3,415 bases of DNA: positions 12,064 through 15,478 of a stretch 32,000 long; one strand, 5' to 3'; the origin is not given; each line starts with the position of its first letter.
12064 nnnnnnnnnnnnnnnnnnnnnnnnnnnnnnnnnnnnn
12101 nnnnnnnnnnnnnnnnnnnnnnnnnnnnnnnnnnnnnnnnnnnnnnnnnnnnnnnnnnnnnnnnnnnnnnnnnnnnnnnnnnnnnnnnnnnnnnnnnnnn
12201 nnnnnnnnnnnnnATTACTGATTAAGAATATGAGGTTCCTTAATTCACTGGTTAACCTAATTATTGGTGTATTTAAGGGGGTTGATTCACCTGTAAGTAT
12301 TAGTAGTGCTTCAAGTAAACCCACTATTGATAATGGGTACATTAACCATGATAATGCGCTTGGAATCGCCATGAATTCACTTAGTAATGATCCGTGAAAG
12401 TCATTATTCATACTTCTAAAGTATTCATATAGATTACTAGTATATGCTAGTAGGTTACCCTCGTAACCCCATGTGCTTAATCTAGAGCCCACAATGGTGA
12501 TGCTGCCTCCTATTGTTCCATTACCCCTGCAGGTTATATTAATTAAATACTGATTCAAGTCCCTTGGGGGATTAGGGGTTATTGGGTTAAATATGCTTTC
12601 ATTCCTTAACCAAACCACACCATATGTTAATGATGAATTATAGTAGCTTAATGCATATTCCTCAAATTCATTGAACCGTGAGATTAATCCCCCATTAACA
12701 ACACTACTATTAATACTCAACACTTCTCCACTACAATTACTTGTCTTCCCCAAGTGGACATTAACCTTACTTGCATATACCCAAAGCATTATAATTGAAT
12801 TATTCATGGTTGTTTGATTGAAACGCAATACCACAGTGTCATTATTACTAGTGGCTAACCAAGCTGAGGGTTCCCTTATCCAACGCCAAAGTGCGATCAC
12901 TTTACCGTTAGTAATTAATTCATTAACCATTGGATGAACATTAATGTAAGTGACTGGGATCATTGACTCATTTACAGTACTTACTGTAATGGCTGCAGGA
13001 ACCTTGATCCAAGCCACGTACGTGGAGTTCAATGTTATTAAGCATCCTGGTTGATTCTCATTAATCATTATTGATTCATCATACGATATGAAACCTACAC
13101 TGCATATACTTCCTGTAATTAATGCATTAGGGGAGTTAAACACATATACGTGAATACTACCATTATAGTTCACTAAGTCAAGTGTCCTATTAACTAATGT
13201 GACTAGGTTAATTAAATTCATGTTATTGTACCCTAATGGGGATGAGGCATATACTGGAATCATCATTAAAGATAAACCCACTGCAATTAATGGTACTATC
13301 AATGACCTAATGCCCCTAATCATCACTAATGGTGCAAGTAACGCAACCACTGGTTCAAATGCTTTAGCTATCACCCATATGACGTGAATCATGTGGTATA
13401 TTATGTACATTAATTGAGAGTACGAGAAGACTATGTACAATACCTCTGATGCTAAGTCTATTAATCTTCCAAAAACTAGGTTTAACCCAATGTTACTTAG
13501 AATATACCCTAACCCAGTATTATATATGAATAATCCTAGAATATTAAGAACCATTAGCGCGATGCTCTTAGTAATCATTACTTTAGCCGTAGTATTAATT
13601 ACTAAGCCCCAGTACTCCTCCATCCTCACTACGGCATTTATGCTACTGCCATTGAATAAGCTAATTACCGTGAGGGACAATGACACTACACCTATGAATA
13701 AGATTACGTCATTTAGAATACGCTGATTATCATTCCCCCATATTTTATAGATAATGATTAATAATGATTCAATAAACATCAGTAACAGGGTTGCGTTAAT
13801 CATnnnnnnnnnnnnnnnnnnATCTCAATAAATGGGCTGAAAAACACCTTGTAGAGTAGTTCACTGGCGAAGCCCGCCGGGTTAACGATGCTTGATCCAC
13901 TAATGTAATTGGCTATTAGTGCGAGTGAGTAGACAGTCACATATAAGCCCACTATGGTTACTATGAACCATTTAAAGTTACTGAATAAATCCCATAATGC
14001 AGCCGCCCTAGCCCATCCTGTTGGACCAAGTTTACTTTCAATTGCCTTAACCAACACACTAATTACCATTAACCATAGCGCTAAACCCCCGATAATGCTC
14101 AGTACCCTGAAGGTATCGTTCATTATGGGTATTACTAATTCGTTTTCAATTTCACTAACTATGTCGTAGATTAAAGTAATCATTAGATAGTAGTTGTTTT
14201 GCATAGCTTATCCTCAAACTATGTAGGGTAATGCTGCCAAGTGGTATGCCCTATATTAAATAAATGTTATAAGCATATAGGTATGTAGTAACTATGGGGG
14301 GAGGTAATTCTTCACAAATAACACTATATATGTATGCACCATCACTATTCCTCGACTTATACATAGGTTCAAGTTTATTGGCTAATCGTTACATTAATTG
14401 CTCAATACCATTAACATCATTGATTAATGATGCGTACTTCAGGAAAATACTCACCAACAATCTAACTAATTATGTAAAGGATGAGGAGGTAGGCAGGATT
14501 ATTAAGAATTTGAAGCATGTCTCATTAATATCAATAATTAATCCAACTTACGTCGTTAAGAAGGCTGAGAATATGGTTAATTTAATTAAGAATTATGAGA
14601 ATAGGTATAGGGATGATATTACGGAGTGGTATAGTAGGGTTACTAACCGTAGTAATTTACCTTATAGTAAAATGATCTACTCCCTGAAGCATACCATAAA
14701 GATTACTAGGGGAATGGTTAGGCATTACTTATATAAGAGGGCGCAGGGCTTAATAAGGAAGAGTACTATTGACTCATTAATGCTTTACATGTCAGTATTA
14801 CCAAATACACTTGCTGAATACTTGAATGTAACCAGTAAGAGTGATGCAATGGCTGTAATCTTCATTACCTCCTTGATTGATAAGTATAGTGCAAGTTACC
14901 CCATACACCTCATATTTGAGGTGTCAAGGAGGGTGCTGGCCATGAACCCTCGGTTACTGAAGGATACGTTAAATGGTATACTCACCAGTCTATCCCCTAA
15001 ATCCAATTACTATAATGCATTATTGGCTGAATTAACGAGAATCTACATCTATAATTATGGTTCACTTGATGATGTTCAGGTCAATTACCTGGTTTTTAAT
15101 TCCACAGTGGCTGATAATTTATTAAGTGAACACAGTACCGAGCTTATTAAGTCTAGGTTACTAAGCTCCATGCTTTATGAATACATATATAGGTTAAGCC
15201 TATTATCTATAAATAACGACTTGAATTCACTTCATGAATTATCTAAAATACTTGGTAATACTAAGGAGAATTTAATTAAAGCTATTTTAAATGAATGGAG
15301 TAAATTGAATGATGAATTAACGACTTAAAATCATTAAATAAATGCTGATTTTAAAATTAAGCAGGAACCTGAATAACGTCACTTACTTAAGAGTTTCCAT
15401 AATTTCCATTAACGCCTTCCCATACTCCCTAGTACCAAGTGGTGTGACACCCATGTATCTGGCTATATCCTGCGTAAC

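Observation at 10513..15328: Unrecognisable three-gene membrane module: 2-TM hairpin protein, ~1,100-aa 7-TM protein and a divergent helical partner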

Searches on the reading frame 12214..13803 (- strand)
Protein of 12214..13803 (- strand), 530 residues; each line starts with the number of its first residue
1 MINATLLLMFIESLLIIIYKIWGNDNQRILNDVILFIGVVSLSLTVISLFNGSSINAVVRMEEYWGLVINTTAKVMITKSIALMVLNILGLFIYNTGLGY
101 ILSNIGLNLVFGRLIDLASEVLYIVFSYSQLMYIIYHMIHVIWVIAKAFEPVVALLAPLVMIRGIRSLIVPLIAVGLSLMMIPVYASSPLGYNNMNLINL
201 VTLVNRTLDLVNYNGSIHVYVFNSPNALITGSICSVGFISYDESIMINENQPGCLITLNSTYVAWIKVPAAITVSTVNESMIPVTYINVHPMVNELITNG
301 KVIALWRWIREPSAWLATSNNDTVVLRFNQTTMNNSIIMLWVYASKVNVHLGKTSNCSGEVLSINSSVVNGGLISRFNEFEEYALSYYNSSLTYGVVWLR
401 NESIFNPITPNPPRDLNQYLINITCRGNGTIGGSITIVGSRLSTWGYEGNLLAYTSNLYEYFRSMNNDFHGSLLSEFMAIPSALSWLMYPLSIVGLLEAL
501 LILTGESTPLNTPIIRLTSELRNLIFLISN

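Call 56: search_solved_structures(query=A7, max_evalue=10, show_alignments=2)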
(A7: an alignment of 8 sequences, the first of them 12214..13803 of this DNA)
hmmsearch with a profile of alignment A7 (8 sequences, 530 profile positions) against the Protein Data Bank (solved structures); distinct sequences matched with E-value up to 10: 0.

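Call 80: predict_structure(alignment_id=A7)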
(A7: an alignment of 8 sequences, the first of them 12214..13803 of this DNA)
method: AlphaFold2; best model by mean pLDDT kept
length: 530 residues; sequences in the alignment: 8
mean_pLDDT: 56.7   pTM: 0.43
mean pLDDT of the five models: 56.7, 55.1, 51.8, 50.0, 49.8
residues with pLDDT >= 90: 34; 70-90: 108; 50-70: 138; < 50: 250
segments of 3 or more residues with pLDDT < 50: 1-6, 41-43, 45-68, 86-92, 94-135, 137-139, 141-143, 166-213, 387-410, 446-458, 468-530
pLDDT, mean of each block of 10 residues (from residue 1): 45 56 53 53 46 46 49 52 50 44 39 37 45 47 51 57 50 43 29 41 43 55 74 74 62 74 75 76 77 78 84 90 90 87 90 79 71 62 52 33 38 74 87 89 50 46 50 36 34 38 34 39 35
secondary structure, 60 per line:
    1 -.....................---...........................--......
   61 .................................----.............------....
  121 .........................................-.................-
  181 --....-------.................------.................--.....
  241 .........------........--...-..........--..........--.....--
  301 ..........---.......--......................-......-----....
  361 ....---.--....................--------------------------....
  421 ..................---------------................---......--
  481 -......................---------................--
elements in order: H2-22 H26-52 H55-93 H98-110 H117-161 H163-179 H183-186 H194-210 E217-233 E236-249 E256-263 E266-268 E270-279 E282-291 E294-298 E301-310 E314-320 E323-344 E346-351 E357-364 H371-390 E417-438 H456-469 H473-478 H482-503 H513-528

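Call 83: fold_search(model_id=the predicted structure, library=pdb)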
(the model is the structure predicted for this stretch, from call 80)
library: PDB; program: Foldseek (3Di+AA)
matches with E <= 10: 447; with E <= 0.001: 0
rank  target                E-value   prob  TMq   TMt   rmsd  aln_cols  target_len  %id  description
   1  9lb6                  3.6e-03  0.28  0.09  0.07  18.8       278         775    9  Crystal structure of trehalose 6-phosphate phosphatase Weissella ceti (released 2025-07-30)
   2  6nps_A                8.9e-03  0.11  0.08  0.05  18.8       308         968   10  Crystal structure of GH115 enzyme AxyAgu115A from Amphibacillus xylanus (released 2020-07-15)
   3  4zmh_A                1.5e-02  0.08  0.07  0.05  21.4       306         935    8  Crystal structure of a five-domain GH115 alpha-Glucuronidase from the Marine Bacterium Saccharophagus degradans 2-40T (released 2016-05-04)
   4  9h6f_A                4.2e-02  0.77  0.15  0.09  17.7       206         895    9  Bacteroides ovatus GH98 endoxylanase in complex with arabino-xylooligosaccharide (released 2025-11-05)
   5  3ml6_E                4.7e-02  0.11  0.08  0.11  18.3       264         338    7  a complex between Dishevelled2 and clathrin adaptor AP-2 (released 2010-08-11)
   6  8e3p_A                5.9e-02  0.23  0.10  0.08  27.0       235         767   11  Co-crystal structure of Chaetomium glucosidase with compound 5 (released 2023-02-22)
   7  3ml6_D                6.2e-02  0.05  0.07  0.09  19.4       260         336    9  a complex between Dishevelled2 and clathrin adaptor AP-2 (released 2010-08-11)
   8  8khv                  7.0e-02  0.12  0.12  0.11  18.1       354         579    8  The crystal structure of glycosaminoglycan lyase GAGase II (released 2024-09-04)
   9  3ml6_B                8.2e-02  0.06  0.08  0.10  19.0       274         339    7  a complex between Dishevelled2 and clathrin adaptor AP-2 (released 2010-08-11)
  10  8r1m_A                9.2e-02  0.05  0.08  0.06  25.2       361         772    9  Structure of TxGH116 with covalently bound N-azido-octyl aziridine (released 2024-10-02)
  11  5wrk_A                9.2e-02  0.03  0.06  0.10  21.6       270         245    8  Mu2 subunit of the clathrin adaptor complex AP2 in complex with IRS-1 Y608 peptide (released 2017-12-06)
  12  7t6w_B                9.8e-02  0.13  0.10  0.07  27.7       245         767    9  Crystal structure of Chaetomium Glucosidase I (apo) (released 2022-05-04)
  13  3ml6_F                1.2e-01  0.08  0.08  0.11  17.9       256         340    7  a complex between Dishevelled2 and clathrin adaptor AP-2 (released 2010-08-11)
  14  5jqp_A                1.2e-01  0.10  0.10  0.06  20.5       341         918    9  Crystal structure of ER glucosidase II heterodimeric complex consisting of catalytic subunit and the binding domain of (released 2016-09-14)
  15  5ost                  1.3e-01  0.04  0.08  0.06  24.9       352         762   10  Beta-glucosidase from Thermoanaerobacterium xylolyticum GH116 in complex with Gluco-1H-imidazole (released 2018-04-11)
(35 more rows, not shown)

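Call 91: fold_search(model_id=the predicted structure, library=viral)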
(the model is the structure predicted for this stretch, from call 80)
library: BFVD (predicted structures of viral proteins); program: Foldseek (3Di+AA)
matches with E <= 10: 477; with E <= 0.001: 0
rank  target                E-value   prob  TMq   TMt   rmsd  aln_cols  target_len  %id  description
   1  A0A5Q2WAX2            7.8e-03  0.07  0.06  0.09  20.9       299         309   10  (no name in the UniProt tables at hand)
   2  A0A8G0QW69            1.1e-02  0.07  0.07  0.05  34.3       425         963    8  (no name in the UniProt tables at hand)
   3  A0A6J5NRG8            1.4e-02  0.35  0.11  0.18  15.3       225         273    9  Uncharacterized protein (Fragment) [uncultured Caudovirales phage]
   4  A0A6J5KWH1            1.6e-02  0.16  0.11  0.15  16.3       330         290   10  Uncharacterized protein [uncultured Caudovirales phage]
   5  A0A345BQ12            1.6e-02  0.11  0.09  0.11  33.4       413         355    9  (no name in the UniProt tables at hand)
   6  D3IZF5                2.0e-02  0.16  0.09  0.08  22.5       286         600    9  Uncharacterized protein [Pseudocowpox virus]
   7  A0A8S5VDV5            2.1e-02  0.30  0.12  0.21  19.1       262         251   10  Uncharacterized protein [Siphoviridae sp. ctClL93]
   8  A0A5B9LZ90            2.1e-02  0.11  0.09  0.16  18.9       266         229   11  Aphid transmission protein (Fragment) [Barley yellow dwarf virus (isolate PAV)]
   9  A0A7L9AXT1            2.2e-02  0.11  0.09  0.05  23.5       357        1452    9  Glycosyl hydrolase family 95 catalytic domain-containing protein [Pyramimonas orientalis virus]
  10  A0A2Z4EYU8            2.8e-02  0.23  0.10  0.09  16.0       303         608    7  (no name in the UniProt tables at hand)
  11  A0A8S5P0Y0            6.1e-02  0.04  0.06  0.06  30.8       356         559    8  Uncharacterized protein [Myoviridae sp. ctLnO19]
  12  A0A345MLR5            6.5e-02  0.09  0.09  0.14  24.7       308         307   11  (no name in the UniProt tables at hand)
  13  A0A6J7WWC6            6.5e-02  0.09  0.10  0.08  21.0       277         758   10  Uncharacterized protein [uncultured Caudovirales phage]
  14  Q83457                6.5e-02  0.06  0.08  0.09  21.9       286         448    8  Fiber protein [Porcine adenovirus A serotype 3]
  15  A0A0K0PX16            6.8e-02  0.03  0.06  0.09  27.6       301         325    9  Fiber protein (Fragment) [Human mastadenovirus B]
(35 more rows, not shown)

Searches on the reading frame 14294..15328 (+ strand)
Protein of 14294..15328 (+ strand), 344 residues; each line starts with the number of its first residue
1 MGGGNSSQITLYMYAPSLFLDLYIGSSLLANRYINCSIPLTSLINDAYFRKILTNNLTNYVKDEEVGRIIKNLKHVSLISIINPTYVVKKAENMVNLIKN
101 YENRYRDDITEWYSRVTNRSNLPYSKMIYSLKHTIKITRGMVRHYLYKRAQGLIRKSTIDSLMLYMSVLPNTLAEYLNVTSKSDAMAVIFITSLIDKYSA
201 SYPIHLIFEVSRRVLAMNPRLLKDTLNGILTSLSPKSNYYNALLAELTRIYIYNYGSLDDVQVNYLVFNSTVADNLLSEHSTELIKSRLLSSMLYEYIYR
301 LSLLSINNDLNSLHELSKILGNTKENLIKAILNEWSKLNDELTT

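Call 4: search_protein_families(library=pfam, proteins=[window:14294-15328:+], max_evalue=1)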
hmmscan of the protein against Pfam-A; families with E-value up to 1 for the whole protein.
window:14294-15328:+ (344 aa): 3 families
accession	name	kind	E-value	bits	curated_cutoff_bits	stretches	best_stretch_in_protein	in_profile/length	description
PF17020.10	DUF5097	-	0.023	15.5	29.7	1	41-128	27-111/119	Domain of unknown function (DUF5097)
PF00897.23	Orbi_VP7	-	0.096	12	25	1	136-210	263-333/350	Orbivirus inner capsid protein VP7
PF23219.2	LAMB1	-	0.87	9.7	26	0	304-334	121-150/155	LAMB1-4 helical domain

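Call 5: search_protein_families(library=ncbifam, proteins=[window:14294-15328:+], max_evalue=1)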
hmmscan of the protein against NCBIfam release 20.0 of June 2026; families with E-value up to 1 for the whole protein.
window:14294-15328:+ (344 aa): 0 families

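Call 6: search_protein_families(library=phrogs, proteins=[window:14294-15328:+], max_evalue=1)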
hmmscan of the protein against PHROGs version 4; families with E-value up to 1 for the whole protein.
window:14294-15328:+ (344 aa): 0 families

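Call 75: search_solved_structures(query=A8, max_evalue=10, show_alignments=1)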
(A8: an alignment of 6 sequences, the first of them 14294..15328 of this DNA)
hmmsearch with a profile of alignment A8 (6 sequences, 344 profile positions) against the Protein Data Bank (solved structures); distinct sequences matched with E-value up to 10: 4.
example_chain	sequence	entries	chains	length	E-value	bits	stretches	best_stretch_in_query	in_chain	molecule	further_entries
6ch3_B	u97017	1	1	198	0.11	15.1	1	277-324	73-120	Flagellar secretion chaperone FliS,Flagellin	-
3eg5_B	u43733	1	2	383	0.34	13.5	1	134-192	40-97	Protein diaphanous homolog 1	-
8w6e_A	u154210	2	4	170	0.56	12.8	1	65-118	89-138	HBC599 in complex with wFAP1.1 | wFAP1.1 structure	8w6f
1z2c_B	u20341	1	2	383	0.7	12.5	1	134-175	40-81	Diaphanous protein homolog 1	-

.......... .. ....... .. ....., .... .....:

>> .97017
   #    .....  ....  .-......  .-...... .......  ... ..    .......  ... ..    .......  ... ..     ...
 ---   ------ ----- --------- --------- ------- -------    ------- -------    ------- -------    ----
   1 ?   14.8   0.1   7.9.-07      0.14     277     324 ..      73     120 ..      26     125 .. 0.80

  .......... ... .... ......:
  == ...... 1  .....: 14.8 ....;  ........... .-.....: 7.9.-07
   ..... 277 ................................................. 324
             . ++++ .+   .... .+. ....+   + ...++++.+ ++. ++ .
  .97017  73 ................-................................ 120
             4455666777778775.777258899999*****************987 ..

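Call 76: find_homologous_proteins(query=A8, max_evalue=1)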
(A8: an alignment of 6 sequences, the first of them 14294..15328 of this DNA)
Query A8 (6 sequences) (344 aa, profile of the alignment): 5 proteins with E <= 1 among 8000 candidates.
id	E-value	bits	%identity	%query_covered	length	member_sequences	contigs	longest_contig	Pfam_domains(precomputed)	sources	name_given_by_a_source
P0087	7.0e-170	583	80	99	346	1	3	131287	-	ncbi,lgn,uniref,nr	ncbi:hypothetical protein [Caldivirga sp. UBA161]|uniref:hypothetical protein n=1 Tax=Caldivirga sp.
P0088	8.9e-169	579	74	100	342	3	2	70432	-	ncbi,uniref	ncbi:MAG: hypothetical protein ACP5L1_07720 [Caldivirga sp.]|uniref:hypothetical protein n=1 Tax=Cal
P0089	4.5e-168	577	100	100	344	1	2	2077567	-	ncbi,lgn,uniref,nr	ncbi:hypothetical protein [Caldivirga maquilingensis]|uniref:Uncharacterized protein n=1 Tax=Caldivi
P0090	2.1e-160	552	54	99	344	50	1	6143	-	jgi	-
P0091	1.6e-125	437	29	95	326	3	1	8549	-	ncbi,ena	-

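Call 101: search_protein_families(library=padloc, proteins=[window:14294-15328:+], max_evalue=0.1)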
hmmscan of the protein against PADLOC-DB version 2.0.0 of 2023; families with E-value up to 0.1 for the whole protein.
window:14294-15328:+ (344 aa): 0 families
